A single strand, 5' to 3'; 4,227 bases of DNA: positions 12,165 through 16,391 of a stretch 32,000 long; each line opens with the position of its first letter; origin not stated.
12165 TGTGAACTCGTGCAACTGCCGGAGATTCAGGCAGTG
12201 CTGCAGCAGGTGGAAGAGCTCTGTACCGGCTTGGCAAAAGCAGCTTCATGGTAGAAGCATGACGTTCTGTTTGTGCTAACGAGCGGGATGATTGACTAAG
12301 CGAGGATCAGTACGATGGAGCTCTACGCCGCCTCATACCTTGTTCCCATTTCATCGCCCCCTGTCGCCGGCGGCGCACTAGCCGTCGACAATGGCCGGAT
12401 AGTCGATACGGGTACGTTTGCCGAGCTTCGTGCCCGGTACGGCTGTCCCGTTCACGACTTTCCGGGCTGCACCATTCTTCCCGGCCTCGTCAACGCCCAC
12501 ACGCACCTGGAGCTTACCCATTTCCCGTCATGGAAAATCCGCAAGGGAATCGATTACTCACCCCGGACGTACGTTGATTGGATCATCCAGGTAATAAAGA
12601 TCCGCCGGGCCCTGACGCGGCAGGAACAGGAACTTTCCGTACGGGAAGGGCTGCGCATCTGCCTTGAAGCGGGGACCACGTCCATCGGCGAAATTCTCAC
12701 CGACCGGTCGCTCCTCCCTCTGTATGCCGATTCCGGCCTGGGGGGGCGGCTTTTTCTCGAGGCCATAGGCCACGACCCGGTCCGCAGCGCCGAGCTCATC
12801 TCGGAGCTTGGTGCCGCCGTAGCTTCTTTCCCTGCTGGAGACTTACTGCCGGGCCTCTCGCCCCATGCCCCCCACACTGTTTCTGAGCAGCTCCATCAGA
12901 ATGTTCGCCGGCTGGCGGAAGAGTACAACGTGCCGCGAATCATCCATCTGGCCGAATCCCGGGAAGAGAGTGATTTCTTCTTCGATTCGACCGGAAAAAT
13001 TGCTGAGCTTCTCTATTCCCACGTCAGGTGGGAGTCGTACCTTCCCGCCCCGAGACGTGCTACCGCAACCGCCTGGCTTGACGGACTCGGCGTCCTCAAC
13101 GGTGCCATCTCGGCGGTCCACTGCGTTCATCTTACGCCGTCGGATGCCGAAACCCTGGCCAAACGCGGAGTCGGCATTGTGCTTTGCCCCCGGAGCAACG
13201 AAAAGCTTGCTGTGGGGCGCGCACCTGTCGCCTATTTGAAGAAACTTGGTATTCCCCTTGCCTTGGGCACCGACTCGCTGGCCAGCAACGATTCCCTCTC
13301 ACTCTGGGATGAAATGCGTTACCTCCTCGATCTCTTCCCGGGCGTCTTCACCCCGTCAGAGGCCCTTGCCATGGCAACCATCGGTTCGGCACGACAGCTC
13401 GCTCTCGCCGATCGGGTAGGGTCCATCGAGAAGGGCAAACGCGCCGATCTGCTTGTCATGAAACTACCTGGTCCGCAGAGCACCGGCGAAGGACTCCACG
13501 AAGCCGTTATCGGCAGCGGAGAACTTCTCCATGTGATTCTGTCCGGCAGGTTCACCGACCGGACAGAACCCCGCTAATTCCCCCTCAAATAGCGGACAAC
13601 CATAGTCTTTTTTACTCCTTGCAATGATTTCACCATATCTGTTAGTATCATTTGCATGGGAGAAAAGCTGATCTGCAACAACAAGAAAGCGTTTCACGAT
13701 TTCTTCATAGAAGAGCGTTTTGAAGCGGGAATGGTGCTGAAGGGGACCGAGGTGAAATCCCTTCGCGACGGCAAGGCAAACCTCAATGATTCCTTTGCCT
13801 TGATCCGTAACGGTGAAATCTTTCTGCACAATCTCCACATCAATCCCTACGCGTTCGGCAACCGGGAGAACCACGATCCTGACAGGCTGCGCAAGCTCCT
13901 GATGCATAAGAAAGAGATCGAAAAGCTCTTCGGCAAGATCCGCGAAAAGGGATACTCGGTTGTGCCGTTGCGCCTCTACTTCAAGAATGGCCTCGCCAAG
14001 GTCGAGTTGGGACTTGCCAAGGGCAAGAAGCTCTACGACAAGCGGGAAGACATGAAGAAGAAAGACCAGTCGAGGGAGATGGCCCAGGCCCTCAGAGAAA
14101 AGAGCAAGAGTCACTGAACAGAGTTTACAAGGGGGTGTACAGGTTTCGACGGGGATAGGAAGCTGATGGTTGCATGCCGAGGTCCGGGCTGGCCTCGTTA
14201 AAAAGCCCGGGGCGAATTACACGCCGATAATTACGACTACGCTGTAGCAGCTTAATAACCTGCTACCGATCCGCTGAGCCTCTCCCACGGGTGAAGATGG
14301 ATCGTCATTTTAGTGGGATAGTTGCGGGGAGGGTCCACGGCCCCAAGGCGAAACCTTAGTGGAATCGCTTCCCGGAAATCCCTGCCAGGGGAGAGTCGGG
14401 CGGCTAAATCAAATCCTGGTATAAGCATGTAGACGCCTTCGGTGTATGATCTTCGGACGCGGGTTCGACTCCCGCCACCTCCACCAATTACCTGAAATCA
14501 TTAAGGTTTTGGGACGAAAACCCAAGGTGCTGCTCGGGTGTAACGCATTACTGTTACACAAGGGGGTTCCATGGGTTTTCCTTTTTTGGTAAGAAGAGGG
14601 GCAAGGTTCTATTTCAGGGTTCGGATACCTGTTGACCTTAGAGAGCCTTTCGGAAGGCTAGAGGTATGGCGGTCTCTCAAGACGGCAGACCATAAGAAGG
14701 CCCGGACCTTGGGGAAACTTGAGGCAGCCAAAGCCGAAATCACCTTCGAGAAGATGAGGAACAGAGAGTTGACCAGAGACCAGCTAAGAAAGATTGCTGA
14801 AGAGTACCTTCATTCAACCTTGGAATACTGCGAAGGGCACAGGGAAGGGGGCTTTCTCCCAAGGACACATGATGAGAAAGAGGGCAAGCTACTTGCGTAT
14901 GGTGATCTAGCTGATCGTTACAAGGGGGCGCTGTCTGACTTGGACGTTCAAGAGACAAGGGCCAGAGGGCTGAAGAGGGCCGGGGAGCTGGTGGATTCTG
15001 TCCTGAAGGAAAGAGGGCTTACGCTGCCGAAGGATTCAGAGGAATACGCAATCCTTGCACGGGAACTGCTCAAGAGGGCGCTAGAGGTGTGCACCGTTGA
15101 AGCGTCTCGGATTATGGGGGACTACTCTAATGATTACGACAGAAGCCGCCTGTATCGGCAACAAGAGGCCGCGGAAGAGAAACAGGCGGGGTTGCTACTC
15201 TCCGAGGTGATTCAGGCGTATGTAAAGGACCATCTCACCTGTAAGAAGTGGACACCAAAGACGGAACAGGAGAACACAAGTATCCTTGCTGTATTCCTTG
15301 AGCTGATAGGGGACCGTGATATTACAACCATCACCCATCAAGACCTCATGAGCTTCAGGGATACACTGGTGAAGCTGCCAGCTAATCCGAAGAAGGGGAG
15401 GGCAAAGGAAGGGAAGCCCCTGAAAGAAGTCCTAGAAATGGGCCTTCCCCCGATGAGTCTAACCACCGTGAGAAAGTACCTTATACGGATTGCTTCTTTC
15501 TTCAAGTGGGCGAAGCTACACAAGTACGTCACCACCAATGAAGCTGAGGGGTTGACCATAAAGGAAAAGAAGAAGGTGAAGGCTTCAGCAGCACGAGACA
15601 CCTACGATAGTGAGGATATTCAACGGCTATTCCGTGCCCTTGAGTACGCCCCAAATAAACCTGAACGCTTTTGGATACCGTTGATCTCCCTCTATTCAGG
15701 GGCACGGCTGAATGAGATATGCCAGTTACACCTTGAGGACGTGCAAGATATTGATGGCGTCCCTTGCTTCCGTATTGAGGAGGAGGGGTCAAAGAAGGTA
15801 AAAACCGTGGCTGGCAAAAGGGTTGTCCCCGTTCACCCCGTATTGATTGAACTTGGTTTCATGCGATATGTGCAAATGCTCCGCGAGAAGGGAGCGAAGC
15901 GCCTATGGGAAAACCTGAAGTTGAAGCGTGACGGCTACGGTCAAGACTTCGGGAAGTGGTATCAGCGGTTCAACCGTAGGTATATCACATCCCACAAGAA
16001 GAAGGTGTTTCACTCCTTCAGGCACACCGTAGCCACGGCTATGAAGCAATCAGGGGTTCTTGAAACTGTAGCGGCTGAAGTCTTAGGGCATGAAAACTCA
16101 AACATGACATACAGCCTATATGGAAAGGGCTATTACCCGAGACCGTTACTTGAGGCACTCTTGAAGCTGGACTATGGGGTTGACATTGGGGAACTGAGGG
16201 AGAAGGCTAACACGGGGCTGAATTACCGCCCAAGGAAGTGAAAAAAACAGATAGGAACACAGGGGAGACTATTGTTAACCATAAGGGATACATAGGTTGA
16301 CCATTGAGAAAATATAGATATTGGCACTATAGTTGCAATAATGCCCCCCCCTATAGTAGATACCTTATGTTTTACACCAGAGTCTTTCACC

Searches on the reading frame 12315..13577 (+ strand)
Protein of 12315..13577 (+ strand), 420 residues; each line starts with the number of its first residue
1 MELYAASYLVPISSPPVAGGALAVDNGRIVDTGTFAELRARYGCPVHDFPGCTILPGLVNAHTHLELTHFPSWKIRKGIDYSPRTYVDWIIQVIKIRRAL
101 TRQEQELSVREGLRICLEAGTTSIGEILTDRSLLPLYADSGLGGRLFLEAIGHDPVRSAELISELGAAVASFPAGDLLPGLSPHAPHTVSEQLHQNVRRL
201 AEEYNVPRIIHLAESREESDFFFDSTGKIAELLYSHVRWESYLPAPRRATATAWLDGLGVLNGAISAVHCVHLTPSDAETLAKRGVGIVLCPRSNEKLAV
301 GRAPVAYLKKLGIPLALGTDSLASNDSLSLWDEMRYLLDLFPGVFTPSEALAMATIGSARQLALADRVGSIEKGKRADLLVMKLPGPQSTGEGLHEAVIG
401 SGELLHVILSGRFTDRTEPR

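Call 8: search_protein_families(library=pfam, proteins=[window:12315-13577:+])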
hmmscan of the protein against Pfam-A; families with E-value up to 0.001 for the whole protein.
window:12315-13577:+ (420 aa): 3 families
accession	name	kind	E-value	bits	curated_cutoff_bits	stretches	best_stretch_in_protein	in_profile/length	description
PF01979.26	Amidohydro_1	-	8.8e-47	160.4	25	1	53-411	1-342/345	Amidohydrolase family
PF07969.17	Amidohydro_3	-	5.6e-15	56.2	29.7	1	266-383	309-445/472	Amidohydrolase family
PF22039.1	HUTI_composite_bact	-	1.8e-09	37.4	25.5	1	20-42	1-23/26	Imidazolonepropionase-like composite domain, bacteria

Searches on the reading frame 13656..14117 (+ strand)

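Call 8: search_protein_families(library=pfam, proteins=[window:13656-14117:+])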
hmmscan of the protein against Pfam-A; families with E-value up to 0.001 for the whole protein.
window:13656-14117:+ (153 aa): 1 family
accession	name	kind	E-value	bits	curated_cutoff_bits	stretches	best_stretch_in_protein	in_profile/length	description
PF01668.23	SmpB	-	1e-63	214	27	1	6-147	1-142/143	SmpB protein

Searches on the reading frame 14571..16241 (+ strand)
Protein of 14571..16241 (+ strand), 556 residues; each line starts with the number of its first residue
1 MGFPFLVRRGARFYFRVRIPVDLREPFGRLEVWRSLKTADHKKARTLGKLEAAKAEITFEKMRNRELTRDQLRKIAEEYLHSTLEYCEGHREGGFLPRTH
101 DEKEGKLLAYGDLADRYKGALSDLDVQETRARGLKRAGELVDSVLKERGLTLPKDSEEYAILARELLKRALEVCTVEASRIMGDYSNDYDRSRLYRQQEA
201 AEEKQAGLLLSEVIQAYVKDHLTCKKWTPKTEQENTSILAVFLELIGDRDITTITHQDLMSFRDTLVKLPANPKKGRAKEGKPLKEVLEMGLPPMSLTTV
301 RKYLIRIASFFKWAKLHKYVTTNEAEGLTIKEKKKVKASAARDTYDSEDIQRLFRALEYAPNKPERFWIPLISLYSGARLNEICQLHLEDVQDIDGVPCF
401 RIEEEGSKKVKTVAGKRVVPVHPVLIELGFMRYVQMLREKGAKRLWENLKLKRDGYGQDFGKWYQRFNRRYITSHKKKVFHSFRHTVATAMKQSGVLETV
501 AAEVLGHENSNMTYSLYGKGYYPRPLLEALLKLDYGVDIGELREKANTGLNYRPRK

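Call 8: search_protein_families(library=pfam, proteins=[window:14571-16241:+])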
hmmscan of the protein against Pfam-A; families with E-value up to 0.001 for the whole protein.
window:14571-16241:+ (556 aa): 3 families
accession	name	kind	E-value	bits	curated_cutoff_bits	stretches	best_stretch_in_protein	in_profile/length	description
PF20172.3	DUF6538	-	1.8e-19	69.6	27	1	6-64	2-60/60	Domain of unknown function (DUF6538)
PF00589.27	Phage_integrase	-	1.8e-13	51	27.1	1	346-517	4-165/172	Phage integrase family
PF22022.2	Phage_int_M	-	0.00058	20.5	27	0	212-261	3-51/96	Phage integrase central domain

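Call 14: find_encoding_contigs(protein=window:14571-16241:+, flank=6000, max_places=10)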
Protein window:14571-16241:+ (556 aa): 24 contigs read that carry it; 5 places shown.
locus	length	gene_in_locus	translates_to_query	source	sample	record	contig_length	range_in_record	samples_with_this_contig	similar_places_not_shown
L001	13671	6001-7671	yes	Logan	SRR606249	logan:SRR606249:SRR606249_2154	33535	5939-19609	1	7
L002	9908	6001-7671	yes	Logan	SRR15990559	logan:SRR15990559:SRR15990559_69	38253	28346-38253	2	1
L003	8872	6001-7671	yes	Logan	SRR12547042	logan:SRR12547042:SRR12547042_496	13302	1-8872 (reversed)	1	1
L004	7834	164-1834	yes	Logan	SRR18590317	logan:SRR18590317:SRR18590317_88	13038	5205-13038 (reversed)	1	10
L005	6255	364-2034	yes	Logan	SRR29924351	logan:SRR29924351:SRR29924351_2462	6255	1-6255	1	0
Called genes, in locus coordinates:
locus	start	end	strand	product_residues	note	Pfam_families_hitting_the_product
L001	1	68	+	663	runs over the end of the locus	PF01590:GAF, PF13185:GAF_2, PF13492:GAF_3 (weak), PF00015:MCPsignal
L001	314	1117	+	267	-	PF02548:Pantoate_transf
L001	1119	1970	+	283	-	PF02569:Pantoate_ligase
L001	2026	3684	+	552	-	PF00282:Pyridoxal_deC, PF01212:Beta_elim_lyase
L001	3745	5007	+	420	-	PF22039:HUTI_composite_bact, PF01979:Amidohydro_1, PF07969:Amidohydro_3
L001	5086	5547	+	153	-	PF01668:SmpB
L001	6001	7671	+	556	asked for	PF20172:DUF6538, PF00589:Phage_integrase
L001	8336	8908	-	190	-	PF00239:Resolvase, PF02796:HTH_7 (weak)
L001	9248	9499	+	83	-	-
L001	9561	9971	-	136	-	PF08346:AntA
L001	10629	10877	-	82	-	-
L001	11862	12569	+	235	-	PF01507:PAPS_reduct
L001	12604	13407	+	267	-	PF01507:PAPS_reduct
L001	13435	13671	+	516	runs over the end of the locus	PF00009:GTP_EFTU, PF01926:MMR_HSR1 (faint), PF03144:GTP_EFTU_D2 (weak), PF22594:GTP-eEF1A_C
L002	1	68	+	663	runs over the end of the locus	PF01590:GAF, PF13185:GAF_2, PF13492:GAF_3 (weak), PF00015:MCPsignal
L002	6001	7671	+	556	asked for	PF20172:DUF6538, PF00589:Phage_integrase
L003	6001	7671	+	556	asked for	PF20172:DUF6538, PF00589:Phage_integrase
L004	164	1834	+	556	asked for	PF20172:DUF6538, PF00589:Phage_integrase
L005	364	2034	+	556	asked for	PF20172:DUF6538, PF00589:Phage_integrase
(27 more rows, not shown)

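Call 15: find_related_loci(query=window:14571-16241:+, collection=genome_contigs, flank=6000)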
Query window:14571-16241:+ (556 aa) in genome_contigs; peptide patterns used: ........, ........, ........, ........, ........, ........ (x = any residue, [..] = any of these).
30 stretches matched a pattern; 5 encode a relative of the query (tblastn E <= 1e-3); 5 distinct loci.
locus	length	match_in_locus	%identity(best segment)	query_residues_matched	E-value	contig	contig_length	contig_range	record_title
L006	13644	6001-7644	59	1-550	0e+0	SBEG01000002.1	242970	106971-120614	MAG: Deltaproteobacteria bacterium isolate 311FN.001 NODE_4_length_242970_cov_48.7792_ID_3024447, whole genome shotgun s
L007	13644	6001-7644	52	1-540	0e+0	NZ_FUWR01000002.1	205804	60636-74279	Trichlorobacter thiogenes strain ATCC BAA-34, whole genome shotgun sequence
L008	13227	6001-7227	45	5-537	1e-93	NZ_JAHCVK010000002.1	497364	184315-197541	Geomobilimonas luticola strain JCM 17780 NODE_2_length_497364_cov_218.462986, whole genome shotgun sequence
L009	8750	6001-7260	43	6-543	3e-89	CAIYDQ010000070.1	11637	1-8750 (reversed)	MAG: uncultured Geobacter sp. isolate MJ-time_bin-1817 genome assembly, contig: bin-1817:070/368, whole genome shotgun s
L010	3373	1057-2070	38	203-540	1e-71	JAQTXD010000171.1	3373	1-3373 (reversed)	MAG: Desulfuromonadaceae bacterium isolate STC_126 NODE_97902_length_3373_cov_2.683303_Sandtown_C, whole genome shotgun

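Call 16: find_related_loci(query=window:14571-16241:+, collection=viral_contigs, flank=6000)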
Query window:14571-16241:+ (556 aa) in viral_contigs; peptide patterns used: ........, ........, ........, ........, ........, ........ (x = any residue, [..] = any of these).
2 stretches matched a pattern, but none encodes a relative of the query by tblastn (E <= 1e-3).

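Call 26: search_protein_families(library=pfam, proteins=[L006:8428-9222:-, L006:9460-13611:-, L006:7529-7825:-, L007:8203-9918:-, L007:7871-8203:-, L007:12202-12837:+, L007:12297-12764:-])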
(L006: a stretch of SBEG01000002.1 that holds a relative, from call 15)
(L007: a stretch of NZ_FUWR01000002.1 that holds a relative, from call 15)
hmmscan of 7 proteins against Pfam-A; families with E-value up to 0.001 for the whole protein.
L006:8428-9222:- (264 aa): 6 families
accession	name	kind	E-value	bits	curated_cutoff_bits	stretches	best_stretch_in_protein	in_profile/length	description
PF00239.26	Resolvase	-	9.1e-38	130.1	23.3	1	86-218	2-144/145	Resolvase, N terminal domain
PF02796.21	HTH_7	-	7.6e-13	48.8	23.8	1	221-263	1-43/45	Helix-turn-helix domain of resolvase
PF13551.12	HTH_29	-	2.1e-05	24.9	28.1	1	239-263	9-34/64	Winged helix-turn helix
PF13384.12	HTH_23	-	5.3e-05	23.4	24.6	1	234-263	11-39/50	Homeodomain-like domain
PF13309.12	HTH_22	-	0.0006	20.2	29.6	0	246-263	46-63/63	HTH domain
PF13518.12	HTH_28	-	0.00095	19.6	25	0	237-262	8-33/52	Helix-turn-helix domain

L006:9460-13611:- (1383 aa): 0 families

L006:7529-7825:- (98 aa): 1 family
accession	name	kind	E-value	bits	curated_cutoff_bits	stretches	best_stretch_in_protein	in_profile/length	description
PF08346.17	AntA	-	9.3e-17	61.8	27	1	1-60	10-67/68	AntA/AntB antirepressor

L007:8203-9918:- (571 aa): 0 families

L007:7871-8203:- (110 aa): 0 families

L007:12202-12837:+ (211 aa): 2 families
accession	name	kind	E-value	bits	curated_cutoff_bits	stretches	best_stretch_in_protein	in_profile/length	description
PF00239.26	Resolvase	-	7.6e-45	153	23.3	1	31-164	2-145/145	Resolvase, N terminal domain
PF02796.21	HTH_7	-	2.2e-07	31.4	23.8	1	166-208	1-44/45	Helix-turn-helix domain of resolvase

L007:12297-12764:- (155 aa): 0 families

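Call 35: find_homologous_proteins(query=window:14571-16241:+, max_evalue=1e-30)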
Query window:14571-16241:+ (556 aa): 480 proteins with E <= 1e-30 among 8000 candidates; the best 120 are listed.
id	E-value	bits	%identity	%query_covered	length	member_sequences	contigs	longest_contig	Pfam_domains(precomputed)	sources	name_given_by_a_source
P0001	0.0e+0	1194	95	100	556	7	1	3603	PF20172.4,PF00589.28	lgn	-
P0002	1.4e-227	775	62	98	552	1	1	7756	PF20172.4,PF00589.28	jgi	jgi:integrase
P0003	2.0e-214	732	62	98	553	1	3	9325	PF20172.4,PF00589.28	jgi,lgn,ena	-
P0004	3.4e-213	728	62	100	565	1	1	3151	PF20172.4,PF00589.28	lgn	-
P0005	2.6e-208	711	61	100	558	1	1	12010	PF20172.4,PF00589.28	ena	-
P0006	9.9e-205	700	59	99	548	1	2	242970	PF20172.4,PF00589.28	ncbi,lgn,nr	ncbi:MAG: site-specific integrase [Deltaproteobacteria bacterium]|nr:site-specific integrase [Deltap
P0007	9.0e-196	670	56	96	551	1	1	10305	PF20172.4,PF00589.28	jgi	-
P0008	3.0e-189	649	61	86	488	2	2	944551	PF00589.28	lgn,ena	-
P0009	1.4e-176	607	52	97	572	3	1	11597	PF20172.4,PF00589.28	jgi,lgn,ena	-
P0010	8.0e-137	476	44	96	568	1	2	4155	PF20172.4,PF00589.28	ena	-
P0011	1.0e-135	472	43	97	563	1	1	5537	PF20172.4,PF00589.28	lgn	-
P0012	4.0e-134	467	42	95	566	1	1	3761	PF20172.4,PF00589.28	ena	-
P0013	8.9e-131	456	41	97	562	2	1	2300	PF20172.4,PF00589.28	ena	-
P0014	8.7e-130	452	43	97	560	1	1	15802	PF20172.4,PF00589.28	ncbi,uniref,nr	ncbi:site-specific integrase [Candidatus Deferrimicrobium sp.]|uniref:site-specific integrase n=1 Ta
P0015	2.4e-129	451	42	96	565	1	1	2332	PF20172.4,PF00589.28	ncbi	ncbi:MAG: tyrosine-type recombinase/integrase [Candidatus Roizmanbacteria bacterium]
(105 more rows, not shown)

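Call 36: find_encoding_contigs(protein=P0001, flank=5000, max_places=2)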
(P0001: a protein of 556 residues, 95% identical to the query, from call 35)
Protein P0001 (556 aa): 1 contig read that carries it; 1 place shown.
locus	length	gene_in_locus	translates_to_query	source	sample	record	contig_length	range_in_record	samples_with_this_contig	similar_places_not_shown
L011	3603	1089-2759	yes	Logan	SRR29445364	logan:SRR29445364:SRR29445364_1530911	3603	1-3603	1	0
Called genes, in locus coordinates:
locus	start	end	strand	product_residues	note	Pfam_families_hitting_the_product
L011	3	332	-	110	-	?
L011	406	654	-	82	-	-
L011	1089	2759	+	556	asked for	PF20172:DUF6538, PF00589:Phage_integrase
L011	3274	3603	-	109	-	?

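Call 37: find_encoding_contigs(protein=P0002, flank=5000, max_places=2)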
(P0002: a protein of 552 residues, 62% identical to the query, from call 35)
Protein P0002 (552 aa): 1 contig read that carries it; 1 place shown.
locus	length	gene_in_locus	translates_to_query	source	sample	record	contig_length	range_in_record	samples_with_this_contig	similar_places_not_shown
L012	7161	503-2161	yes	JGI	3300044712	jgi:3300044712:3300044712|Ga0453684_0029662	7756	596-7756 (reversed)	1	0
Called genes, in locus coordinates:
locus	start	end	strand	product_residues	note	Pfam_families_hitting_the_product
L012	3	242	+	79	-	?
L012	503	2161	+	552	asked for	PF20172:DUF6538, PF00589:Phage_integrase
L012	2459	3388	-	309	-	-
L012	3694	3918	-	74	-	-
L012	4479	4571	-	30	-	-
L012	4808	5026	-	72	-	-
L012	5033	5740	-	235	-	PF00239:Resolvase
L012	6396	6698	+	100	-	-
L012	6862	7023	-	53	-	-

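Call 38: find_encoding_contigs(protein=P0003, flank=5000, max_places=2)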
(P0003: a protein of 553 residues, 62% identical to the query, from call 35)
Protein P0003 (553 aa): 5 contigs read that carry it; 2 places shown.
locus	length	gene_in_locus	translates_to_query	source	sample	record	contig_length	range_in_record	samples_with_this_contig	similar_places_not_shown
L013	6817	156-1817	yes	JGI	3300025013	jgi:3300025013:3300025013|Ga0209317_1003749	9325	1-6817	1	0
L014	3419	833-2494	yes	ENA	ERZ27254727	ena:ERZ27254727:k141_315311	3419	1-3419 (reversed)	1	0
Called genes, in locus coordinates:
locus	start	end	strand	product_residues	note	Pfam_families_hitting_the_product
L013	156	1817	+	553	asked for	PF20172:DUF6538, PF00589:Phage_integrase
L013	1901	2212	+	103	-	-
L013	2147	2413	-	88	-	-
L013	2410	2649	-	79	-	-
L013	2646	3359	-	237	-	PF00239:Resolvase, PF07508:Recombinase (faint)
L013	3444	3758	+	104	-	-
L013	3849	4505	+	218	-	PF14163:SieB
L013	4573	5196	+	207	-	PF14337:Abi_alpha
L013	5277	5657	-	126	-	-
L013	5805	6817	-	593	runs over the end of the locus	-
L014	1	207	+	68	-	?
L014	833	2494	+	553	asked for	PF20172:DUF6538, PF00589:Phage_integrase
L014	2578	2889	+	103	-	-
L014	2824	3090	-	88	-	-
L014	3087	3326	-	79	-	-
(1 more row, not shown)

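Call 39: find_encoding_contigs(protein=P0005, flank=5000, max_places=2)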
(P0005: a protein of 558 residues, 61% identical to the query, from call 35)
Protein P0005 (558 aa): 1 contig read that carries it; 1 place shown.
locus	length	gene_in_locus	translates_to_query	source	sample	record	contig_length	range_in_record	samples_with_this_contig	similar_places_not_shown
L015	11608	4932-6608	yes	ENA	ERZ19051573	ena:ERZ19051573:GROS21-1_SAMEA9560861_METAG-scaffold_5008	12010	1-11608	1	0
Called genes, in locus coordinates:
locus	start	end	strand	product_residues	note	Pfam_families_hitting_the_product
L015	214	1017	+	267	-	PF02548:Pantoate_transf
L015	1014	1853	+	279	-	PF02569:Pantoate_ligase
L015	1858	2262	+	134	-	PF02261:Asp_decarbox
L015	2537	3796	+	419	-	PF01979:Amidohydro_1, PF07969:Amidohydro_3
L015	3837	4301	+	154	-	PF01668:SmpB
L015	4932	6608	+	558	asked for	PF20172:DUF6538, PF00589:Phage_integrase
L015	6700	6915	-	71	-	-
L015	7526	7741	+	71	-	-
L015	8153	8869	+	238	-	PF00239:Resolvase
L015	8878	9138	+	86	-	-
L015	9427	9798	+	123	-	PF08346:AntA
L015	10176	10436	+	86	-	-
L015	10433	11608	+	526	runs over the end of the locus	?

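Call 40: find_encoding_contigs(protein=P0007, flank=5000, max_places=2)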
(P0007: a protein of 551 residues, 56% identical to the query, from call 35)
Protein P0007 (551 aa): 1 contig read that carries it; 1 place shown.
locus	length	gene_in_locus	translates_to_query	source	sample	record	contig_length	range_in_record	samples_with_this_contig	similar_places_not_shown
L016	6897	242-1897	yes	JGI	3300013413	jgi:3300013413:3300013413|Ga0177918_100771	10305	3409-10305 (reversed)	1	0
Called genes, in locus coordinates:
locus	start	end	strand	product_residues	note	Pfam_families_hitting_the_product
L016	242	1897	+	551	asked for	PF20172:DUF6538, PF00589:Phage_integrase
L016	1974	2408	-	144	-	PF28078:GvpU-like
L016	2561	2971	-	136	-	PF13358:DDE_3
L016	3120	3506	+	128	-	PF13992:YecR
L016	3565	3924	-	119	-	-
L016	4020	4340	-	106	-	-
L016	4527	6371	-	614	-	-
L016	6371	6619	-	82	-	-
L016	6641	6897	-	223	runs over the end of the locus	PF02498:Bro-N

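Call 41: find_encoding_contigs(protein=P0008, flank=5000, max_places=2)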
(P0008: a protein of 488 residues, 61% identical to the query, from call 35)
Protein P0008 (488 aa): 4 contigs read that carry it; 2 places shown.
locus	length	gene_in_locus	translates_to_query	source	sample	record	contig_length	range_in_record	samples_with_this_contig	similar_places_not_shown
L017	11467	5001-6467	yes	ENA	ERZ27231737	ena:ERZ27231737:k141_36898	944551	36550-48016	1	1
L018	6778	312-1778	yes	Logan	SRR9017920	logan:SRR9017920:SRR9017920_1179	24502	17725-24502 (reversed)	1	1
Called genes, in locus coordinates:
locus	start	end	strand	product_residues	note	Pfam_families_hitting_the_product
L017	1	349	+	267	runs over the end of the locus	PF02548:Pantoate_transf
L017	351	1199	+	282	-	PF02569:Pantoate_ligase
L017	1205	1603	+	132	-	PF02261:Asp_decarbox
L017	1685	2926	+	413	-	PF01979:Amidohydro_1, PF07969:Amidohydro_3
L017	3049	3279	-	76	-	-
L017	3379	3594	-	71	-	-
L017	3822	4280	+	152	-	PF01668:SmpB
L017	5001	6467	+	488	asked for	PF00589:Phage_integrase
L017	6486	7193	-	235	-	PF22397:NADAR-DarT1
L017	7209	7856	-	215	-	PF14487:DarT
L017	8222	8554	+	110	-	-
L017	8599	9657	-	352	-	PF00589:Phage_integrase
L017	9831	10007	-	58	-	-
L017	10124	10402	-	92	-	-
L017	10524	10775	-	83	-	-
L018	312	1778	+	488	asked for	PF00589:Phage_integrase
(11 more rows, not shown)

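Call 42: find_encoding_contigs(protein=P0009, flank=5000, max_places=2)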
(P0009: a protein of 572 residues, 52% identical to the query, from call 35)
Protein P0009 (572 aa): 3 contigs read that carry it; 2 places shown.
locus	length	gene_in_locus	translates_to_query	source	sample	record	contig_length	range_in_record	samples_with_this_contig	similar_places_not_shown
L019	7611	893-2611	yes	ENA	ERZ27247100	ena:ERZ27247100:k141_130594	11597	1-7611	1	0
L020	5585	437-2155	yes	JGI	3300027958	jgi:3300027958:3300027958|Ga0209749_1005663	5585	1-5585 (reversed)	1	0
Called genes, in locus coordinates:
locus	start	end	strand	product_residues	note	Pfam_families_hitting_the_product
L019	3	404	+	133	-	?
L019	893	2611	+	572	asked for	PF20172:DUF6538, PF00589:Phage_integrase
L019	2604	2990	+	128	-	-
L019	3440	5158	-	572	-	-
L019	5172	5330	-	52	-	-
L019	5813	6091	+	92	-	PF02498:Bro-N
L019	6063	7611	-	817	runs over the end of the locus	PF14700:RPOL_N, PF00940:RNA_pol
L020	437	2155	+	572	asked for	PF20172:DUF6538, PF00589:Phage_integrase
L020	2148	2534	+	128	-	-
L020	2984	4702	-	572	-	-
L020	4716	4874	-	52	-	-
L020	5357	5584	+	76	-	?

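Call 43: find_encoding_contigs(protein=P0004, flank=5000, max_places=2)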
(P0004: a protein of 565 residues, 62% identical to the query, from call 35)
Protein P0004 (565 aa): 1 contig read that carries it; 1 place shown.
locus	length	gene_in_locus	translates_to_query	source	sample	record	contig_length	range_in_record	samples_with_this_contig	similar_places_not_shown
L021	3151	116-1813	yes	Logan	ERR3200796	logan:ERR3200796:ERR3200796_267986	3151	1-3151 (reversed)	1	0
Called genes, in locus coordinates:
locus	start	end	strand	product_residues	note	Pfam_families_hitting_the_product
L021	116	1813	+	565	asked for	PF20172:DUF6538, PF00589:Phage_integrase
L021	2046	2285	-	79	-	-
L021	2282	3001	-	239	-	PF00239:Resolvase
